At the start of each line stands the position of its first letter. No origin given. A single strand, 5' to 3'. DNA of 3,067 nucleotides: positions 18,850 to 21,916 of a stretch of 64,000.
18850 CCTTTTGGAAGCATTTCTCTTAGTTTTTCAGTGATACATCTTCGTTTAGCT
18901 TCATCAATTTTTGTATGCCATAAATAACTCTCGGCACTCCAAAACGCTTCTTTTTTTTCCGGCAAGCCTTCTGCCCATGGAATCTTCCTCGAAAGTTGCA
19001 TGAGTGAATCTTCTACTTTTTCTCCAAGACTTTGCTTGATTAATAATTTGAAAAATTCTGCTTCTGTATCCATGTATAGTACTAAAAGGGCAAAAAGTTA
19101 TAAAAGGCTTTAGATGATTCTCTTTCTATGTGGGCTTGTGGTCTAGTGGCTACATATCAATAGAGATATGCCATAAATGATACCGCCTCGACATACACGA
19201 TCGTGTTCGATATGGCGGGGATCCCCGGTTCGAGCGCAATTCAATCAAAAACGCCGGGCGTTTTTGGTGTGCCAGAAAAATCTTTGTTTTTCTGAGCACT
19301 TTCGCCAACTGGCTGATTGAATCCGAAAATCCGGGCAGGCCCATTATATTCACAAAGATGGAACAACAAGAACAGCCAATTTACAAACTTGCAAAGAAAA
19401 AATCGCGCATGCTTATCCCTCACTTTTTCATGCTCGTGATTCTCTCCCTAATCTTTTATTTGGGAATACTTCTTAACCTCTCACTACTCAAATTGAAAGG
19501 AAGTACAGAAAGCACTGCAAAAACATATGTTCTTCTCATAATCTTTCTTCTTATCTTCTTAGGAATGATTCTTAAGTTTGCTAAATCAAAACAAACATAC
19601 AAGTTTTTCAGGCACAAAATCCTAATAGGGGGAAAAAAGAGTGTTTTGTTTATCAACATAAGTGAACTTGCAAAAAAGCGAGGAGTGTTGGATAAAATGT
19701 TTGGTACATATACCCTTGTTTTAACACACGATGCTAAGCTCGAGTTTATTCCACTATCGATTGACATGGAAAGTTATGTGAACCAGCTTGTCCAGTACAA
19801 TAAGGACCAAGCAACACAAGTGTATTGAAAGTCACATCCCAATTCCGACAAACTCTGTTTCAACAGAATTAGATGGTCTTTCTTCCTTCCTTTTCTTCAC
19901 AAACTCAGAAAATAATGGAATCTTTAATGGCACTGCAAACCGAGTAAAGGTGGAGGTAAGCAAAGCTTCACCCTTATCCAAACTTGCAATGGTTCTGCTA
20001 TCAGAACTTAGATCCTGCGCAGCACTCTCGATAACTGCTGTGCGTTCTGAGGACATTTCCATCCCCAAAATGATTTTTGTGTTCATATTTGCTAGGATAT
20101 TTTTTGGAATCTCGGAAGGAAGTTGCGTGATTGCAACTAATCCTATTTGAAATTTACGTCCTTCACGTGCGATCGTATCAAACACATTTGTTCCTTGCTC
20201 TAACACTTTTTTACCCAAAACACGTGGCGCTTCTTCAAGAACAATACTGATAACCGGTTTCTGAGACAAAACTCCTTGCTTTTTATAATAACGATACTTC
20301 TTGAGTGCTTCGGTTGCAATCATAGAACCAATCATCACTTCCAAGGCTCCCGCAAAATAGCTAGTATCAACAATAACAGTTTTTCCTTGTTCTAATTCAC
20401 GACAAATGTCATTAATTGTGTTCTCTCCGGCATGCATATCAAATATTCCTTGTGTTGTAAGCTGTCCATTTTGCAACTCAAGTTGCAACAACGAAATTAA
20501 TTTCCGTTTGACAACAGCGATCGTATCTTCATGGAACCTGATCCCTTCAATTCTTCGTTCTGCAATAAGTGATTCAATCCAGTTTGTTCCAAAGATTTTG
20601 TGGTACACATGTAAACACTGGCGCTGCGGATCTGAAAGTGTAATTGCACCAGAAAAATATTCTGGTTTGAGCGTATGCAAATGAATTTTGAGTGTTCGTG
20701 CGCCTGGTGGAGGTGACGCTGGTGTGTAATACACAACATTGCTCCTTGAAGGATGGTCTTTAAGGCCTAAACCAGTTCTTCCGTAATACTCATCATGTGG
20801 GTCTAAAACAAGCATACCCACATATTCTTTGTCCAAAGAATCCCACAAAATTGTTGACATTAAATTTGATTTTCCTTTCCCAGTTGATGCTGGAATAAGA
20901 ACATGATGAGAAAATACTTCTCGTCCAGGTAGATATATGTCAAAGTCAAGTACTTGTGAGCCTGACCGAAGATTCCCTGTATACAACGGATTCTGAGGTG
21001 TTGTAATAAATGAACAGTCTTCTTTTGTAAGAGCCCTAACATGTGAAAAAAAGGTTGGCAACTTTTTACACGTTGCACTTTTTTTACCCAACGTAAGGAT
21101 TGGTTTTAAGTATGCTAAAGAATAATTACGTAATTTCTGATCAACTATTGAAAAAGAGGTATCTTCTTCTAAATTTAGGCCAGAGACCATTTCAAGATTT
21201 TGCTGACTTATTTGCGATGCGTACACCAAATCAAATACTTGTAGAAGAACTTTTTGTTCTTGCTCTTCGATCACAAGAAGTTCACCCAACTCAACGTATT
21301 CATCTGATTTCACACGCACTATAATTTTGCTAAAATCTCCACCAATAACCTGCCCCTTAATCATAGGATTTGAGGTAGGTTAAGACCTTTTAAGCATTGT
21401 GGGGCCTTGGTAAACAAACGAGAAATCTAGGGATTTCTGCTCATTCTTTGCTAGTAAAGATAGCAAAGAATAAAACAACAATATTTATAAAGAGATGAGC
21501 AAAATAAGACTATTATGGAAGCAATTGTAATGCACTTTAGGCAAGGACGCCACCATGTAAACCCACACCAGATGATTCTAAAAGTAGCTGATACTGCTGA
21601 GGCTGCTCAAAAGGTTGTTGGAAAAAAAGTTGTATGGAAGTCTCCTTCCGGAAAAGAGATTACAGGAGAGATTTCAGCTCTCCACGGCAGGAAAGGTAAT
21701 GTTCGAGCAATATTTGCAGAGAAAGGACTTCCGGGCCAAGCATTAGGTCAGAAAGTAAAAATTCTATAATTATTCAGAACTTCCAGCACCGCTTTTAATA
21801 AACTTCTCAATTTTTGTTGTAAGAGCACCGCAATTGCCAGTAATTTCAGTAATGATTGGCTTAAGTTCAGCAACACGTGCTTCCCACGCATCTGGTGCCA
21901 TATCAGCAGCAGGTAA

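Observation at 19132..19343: Candidate tRNA gene with an intron in the T-loop and further intron(s) upstream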

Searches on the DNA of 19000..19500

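Call 5: search_rna_families(source=window, start=19000, end=19500, threshold=evalue, max_evalue=10, show_alignments=5)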
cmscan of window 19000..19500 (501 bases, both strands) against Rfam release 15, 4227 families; matches with E-value up to 10: 3.
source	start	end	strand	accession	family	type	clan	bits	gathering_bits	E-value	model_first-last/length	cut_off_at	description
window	19239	19281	-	RF02054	STnc420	Gene; sRNA;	-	16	70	3.2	1-58/58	no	Salmonella enterica sRNA STnc420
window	19240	19281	-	RF02067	STnc310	Gene; sRNA;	-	14.5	40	5.8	1-61/61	no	Salmonella enterica sRNA STnc310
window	19246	19306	-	RF00372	sroH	Gene; sRNA;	-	12.2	80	1.4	100-161/161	no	sroH RNA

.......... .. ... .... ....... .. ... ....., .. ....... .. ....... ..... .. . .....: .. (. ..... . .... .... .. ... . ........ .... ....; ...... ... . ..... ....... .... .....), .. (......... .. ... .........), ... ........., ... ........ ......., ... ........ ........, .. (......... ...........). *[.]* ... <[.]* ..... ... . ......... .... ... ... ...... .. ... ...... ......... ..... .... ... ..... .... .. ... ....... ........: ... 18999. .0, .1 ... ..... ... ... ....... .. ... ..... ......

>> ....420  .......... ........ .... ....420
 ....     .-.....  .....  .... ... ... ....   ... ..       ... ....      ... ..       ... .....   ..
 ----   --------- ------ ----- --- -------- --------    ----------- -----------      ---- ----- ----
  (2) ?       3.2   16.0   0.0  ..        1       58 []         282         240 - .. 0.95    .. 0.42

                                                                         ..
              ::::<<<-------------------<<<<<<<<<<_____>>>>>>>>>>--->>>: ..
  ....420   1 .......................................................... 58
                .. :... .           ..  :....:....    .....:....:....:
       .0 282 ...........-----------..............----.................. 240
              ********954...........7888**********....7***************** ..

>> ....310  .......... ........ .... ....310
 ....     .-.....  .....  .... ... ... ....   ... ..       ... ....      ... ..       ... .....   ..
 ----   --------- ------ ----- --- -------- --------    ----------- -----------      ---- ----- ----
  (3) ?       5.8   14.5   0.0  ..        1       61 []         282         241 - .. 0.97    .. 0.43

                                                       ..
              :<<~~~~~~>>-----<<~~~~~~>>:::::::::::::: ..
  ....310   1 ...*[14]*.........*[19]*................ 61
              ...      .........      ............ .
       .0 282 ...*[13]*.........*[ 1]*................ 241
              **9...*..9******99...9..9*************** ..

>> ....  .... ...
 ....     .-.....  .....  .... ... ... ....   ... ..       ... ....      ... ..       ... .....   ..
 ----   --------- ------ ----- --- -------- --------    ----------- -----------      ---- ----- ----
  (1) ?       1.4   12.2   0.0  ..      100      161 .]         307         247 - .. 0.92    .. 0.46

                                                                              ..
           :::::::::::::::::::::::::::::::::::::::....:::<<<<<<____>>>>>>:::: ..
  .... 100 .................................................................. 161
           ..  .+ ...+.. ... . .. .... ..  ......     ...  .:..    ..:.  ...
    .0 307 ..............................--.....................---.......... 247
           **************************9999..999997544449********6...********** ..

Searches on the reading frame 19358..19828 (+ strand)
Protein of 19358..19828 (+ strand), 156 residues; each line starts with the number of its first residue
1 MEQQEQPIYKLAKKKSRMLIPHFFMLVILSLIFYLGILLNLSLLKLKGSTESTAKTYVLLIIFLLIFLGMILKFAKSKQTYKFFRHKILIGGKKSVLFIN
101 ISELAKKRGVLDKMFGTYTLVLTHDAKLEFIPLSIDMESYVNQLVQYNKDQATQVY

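Call 17: find_encoding_contigs(protein=window:19358-19828:+, flank=3000, max_places=10)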
Protein window:19358-19828:+ (156 aa): no gene with exactly this product is on record in the collection.

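Call 35: search_protein_families(library=pfam, proteins=[window:19358-19825:+], max_evalue=0.001)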
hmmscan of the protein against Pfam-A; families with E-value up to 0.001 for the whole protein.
window:19358-19825:+ (156 aa): 0 families

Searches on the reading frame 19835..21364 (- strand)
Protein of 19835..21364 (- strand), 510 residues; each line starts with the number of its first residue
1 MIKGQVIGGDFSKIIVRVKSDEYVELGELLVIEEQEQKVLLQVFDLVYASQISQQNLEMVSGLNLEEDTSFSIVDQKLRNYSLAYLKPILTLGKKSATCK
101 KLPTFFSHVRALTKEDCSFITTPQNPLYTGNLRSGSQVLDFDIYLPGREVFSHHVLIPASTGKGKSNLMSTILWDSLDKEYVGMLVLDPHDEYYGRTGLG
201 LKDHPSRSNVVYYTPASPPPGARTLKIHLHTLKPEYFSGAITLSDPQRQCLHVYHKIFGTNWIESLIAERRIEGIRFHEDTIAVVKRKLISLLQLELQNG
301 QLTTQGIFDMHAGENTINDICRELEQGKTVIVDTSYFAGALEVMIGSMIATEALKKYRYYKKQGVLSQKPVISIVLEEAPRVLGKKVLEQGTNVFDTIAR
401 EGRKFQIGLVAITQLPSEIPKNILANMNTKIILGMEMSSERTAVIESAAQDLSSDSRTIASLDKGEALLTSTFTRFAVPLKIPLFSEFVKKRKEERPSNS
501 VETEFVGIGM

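Call 7: find_related_loci(query=window:19835-21364:-, collection=genome_contigs, flank=6000)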
Query window:19835-21364:- (510 aa) in genome_contigs; peptide patterns used: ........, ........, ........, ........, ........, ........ (x = any residue, [..] = any of these).
599 stretches matched a pattern (row limit reached: there are more); 484 encode a relative of the query (tblastn E <= 1e-3); the best 80 are kept; 80 distinct loci.
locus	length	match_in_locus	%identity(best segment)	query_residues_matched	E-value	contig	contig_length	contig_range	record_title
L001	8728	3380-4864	74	2-495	0e+0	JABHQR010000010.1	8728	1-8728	MAG: archaeon isolate SI039_bin110 k141_460716, whole genome shotgun sequence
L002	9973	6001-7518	72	1-509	0e+0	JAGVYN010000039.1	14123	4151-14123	Candidatus Woesearchaeota archaeon isolate RIFOXYD1_FULL_40_14 rifoxyd1_full_scaffold_3685, whole genome shotgun sequenc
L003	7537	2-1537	71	1-510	0e+0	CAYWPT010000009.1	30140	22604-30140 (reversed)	MAG TPA_asm: uncultured Methanosarcinales archaeon isolate SRP200020_co5_127 genome assembly, contig: NODE_2295_length_3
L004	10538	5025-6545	70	1-510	0e+0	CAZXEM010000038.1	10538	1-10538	MAG TPA_asm: uncultured Methanosarcinales archaeon isolate binchicken_co28_250 genome assembly, contig: NODE_4057_length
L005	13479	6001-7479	72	1-494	0e+0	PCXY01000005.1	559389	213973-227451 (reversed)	MAG: Candidatus Woesearchaeota archaeon CG10_big_fil_rev_8_21_14_0_10_45_16 CG10_8_21_14_0.10_scaffold_1_c, whole genome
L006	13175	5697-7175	71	1-494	0e+0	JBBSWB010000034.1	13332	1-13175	MAG: Nanoarchaeota archaeon isolate H41-bin204_1 H41_bin204_1_000000000034, whole genome shotgun sequence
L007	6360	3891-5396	72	1-507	0e+0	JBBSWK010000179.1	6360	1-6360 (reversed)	MAG: Nanoarchaeota archaeon isolate H51-bin025_1 H51_bin025_1_000000000183, whole genome shotgun sequence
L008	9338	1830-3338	71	1-507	0e+0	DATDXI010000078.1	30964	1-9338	MAG TPA_asm: Candidatus Nanoarchaeia archaeon isolate SMAG_U8134 k141_199377, whole genome shotgun sequence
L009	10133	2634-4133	70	1-501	0e+0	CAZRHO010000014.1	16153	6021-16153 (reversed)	MAG TPA_asm: uncultured Methanosarcinales archaeon isolate binchicken_co141_112 genome assembly, contig: NODE_15264_leng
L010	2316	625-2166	70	2-510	0e+0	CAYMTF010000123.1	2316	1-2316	MAG TPA_asm: uncultured Methanosarcinales archaeon isolate SRP077602_co11_565 genome assembly, contig: NODE_87495_length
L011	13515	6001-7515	70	1-509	0e+0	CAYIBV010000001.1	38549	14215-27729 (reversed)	MAG TPA_asm: uncultured Methanosarcinales archaeon isolate ERP119705_co19_921 genome assembly, contig: NODE_697_length_3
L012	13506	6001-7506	70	1-507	0e+0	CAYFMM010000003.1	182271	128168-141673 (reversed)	MAG TPA_asm: uncultured Methanosarcinales archaeon isolate ERP019367_co1_44 genome assembly, contig: NODE_107_length_182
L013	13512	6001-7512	69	1-507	0e+0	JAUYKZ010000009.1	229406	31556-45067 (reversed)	MAG: archaeon isolate C24_metabat.bin.228 C24_k141_166079, whole genome shotgun sequence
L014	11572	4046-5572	69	1-507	0e+0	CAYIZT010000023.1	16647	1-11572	MAG TPA_asm: uncultured Methanosarcinales archaeon isolate ERP119705_co9_54 genome assembly, contig: NODE_3916_length_16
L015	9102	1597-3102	70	1-507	0e+0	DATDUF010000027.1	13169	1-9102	MAG TPA_asm: Candidatus Nanoarchaeia archaeon isolate SMAG_U8050 k141_1702938, whole genome shotgun sequence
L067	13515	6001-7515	66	1-495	0e+0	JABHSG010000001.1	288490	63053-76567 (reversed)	MAG: archaeon isolate SI039_bin32 k141_2275583, whole genome shotgun sequence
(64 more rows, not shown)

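Call 35: search_protein_families(library=pfam, proteins=[window:19835-21364:-], max_evalue=0.001)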
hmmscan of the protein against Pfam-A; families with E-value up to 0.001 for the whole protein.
window:19835-21364:- (510 aa): 2 families
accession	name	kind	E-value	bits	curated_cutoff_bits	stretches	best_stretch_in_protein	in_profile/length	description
PF01935.23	DUF87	-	2e-20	74.3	23.2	1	130-349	4-216/220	Helicase HerA, central domain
PF12846.13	AAA_10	-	0.00053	19.6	27.5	0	389-477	256-347/362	AAA-like domain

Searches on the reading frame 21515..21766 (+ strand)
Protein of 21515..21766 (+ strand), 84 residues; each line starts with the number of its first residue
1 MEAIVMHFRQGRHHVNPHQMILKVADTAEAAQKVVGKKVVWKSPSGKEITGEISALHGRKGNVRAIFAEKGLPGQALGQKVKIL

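Call 35: search_protein_families(library=pfam, proteins=[window:21515-21766:+], max_evalue=0.001)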
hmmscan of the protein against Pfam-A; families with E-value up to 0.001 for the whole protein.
window:21515-21766:+ (84 aa): 1 family
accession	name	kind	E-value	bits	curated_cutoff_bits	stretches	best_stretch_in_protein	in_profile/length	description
PF01247.24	Ribosomal_L35Ae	-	4.4e-13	49.6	27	1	2-83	4-94/95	Ribosomal protein L35Ae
